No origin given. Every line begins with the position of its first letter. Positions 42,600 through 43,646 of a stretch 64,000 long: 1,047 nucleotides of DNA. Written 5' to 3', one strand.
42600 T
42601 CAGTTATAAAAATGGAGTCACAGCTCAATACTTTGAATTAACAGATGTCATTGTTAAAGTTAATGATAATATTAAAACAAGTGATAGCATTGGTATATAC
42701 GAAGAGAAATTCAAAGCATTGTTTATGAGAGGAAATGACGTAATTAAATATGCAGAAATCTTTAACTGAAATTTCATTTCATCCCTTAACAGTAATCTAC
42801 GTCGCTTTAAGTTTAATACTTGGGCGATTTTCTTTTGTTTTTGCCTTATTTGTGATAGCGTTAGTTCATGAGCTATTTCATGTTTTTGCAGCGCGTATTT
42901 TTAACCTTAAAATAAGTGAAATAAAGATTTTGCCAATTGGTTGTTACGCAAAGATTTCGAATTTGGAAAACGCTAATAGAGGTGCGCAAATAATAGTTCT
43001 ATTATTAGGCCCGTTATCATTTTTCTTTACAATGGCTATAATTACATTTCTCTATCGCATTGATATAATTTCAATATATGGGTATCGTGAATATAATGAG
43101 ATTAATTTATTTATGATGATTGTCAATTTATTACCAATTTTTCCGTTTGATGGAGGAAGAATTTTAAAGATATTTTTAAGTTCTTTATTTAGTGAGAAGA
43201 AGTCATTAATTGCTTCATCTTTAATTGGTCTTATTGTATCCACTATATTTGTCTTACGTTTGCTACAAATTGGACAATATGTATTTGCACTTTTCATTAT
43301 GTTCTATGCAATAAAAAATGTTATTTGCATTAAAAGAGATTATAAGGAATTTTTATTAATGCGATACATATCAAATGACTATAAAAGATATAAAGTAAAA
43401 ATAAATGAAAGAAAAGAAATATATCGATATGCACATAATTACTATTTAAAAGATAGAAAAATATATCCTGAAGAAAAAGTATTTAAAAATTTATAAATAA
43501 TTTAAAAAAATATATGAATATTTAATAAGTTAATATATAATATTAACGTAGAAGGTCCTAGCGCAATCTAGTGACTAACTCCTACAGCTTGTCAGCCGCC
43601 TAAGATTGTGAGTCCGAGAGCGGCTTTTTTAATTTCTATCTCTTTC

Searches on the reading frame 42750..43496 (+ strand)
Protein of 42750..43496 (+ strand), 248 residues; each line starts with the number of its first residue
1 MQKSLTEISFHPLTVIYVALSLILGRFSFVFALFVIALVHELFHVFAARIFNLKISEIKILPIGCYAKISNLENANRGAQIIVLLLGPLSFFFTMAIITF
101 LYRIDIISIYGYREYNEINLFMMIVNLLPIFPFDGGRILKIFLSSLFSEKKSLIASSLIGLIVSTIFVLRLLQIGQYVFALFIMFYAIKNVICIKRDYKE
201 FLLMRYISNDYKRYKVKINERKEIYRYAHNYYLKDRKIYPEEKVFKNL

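Call 48: find_homologous_proteins(query=window:42750-43496:+, max_evalue=1e-20)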
Query window:42750-43496:+ (248 aa): 24 proteins with E <= 1e-20 among 743 candidates.
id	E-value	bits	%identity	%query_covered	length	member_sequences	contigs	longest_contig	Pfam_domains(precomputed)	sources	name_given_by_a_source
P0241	3.8e-150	516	100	100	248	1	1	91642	PF02163.29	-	-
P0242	6.9e-119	414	80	100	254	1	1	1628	PF02163.29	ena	-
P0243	3.1e-116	405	77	100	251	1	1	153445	PF02163.29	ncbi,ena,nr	ncbi:MAG: hypothetical protein J1F31_04455 [Erysipelotrichales bacterium]|nr:hypothetical protein [E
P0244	3.8e-116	405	76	100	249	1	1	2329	PF02163.29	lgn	-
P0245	7.1e-114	398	74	99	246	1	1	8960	PF02163.29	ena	-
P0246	4.9e-100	352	68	98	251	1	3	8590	PF02163.29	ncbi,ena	-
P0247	2.8e-91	324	59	100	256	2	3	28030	PF02163.29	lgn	-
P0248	1.9e-90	321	60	100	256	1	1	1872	PF02163.29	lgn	-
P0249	8.0e-84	299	59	100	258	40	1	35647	PF02163.29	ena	-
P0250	4.9e-74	267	56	98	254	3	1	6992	PF02163.29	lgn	-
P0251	2.4e-67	245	52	98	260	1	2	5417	PF02163.29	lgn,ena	-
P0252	2.6e-65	239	52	98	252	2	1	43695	PF02163.29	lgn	-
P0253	3.6e-65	238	55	96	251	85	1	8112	PF02163.29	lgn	-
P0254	3.0e-62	229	49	98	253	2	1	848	PF02163.29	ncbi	-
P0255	4.8e-62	228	50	100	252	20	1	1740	PF02163.29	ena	-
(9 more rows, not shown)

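Call 49: find_encoding_contigs(protein=P0243, flank=10000, max_places=3)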
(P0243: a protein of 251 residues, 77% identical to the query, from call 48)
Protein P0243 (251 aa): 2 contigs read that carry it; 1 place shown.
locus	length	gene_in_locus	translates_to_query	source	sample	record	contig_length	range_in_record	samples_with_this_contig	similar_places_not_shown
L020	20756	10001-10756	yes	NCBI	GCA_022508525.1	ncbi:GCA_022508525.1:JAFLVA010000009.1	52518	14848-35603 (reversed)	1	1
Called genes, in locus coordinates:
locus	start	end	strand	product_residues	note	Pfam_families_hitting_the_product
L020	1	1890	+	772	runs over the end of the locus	PF02190:LON_substr_bdg, PF13191:AAA_16 (faint), PF00004:AAA, PF07728:AAA_5, PF22667:Lon_lid, PF05362:Lon_C, PF13541:ChlI (weak)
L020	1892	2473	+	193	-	PF03193:RsgA_GTPase (weak), PF02421:FeoB_N, PF00350:Dynamin_N (faint), PF01926:MMR_HSR1, PF03193:RsgA_GTPase (weak)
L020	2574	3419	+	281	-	-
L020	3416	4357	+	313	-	-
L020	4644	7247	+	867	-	PF00133:tRNA-synt_1, PF01406:tRNA-synt_1e (faint), PF09334:tRNA-synt_1g, PF13603:tRNA-synt_1_2, PF09334:tRNA-synt_1g, PF08264:Anticodon_1, PF10458:Val_tRNA-synt_C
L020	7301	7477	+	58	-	-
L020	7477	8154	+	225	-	PF20582:UPF0758_N, PF04002:RadC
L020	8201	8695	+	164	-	-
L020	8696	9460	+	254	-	PF00142:Fer4_NifH (faint), PF01656:CbiA, PF02374:ArsA_ATPase, PF06564:CBP_BcsQ, PF09140:MipZ, PF10609:ParA, PF13614:AAA_31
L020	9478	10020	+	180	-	PF01551:Peptidase_M23 (weak)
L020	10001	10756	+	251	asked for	PF02163:Peptidase_M50 (weak)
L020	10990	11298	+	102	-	PF00829:Ribosomal_L21p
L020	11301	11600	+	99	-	PF04327:Peptidase_Prp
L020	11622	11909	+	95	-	PF01016:Ribosomal_L27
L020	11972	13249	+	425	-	PF01018:GTP1_OBG, PF01926:MMR_HSR1, PF02421:FeoB_N, PF09269:DUF1967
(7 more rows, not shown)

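Call 50: find_encoding_contigs(protein=P0245, flank=10000, max_places=3)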
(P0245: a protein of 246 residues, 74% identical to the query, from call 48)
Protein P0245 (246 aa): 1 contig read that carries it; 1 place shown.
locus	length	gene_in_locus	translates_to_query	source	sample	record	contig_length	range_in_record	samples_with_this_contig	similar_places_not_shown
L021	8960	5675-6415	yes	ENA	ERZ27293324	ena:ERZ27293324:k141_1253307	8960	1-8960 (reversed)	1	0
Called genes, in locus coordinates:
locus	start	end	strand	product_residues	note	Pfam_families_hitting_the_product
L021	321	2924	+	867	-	PF00133:tRNA-synt_1, PF01406:tRNA-synt_1e (faint), PF09334:tRNA-synt_1g, PF13603:tRNA-synt_1_2, PF09334:tRNA-synt_1g, PF08264:Anticodon_1, PF10458:Val_tRNA-synt_C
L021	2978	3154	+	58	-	-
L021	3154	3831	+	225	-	PF20582:UPF0758_N, PF04002:RadC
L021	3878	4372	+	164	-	-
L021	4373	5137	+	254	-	PF00142:Fer4_NifH (faint), PF01656:CbiA, PF02374:ArsA_ATPase (weak), PF06564:CBP_BcsQ, PF09140:MipZ (weak), PF10609:ParA, PF13614:AAA_31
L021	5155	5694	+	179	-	PF01551:Peptidase_M23 (weak)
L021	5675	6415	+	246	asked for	PF02163:Peptidase_M50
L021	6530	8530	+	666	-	-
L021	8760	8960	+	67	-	?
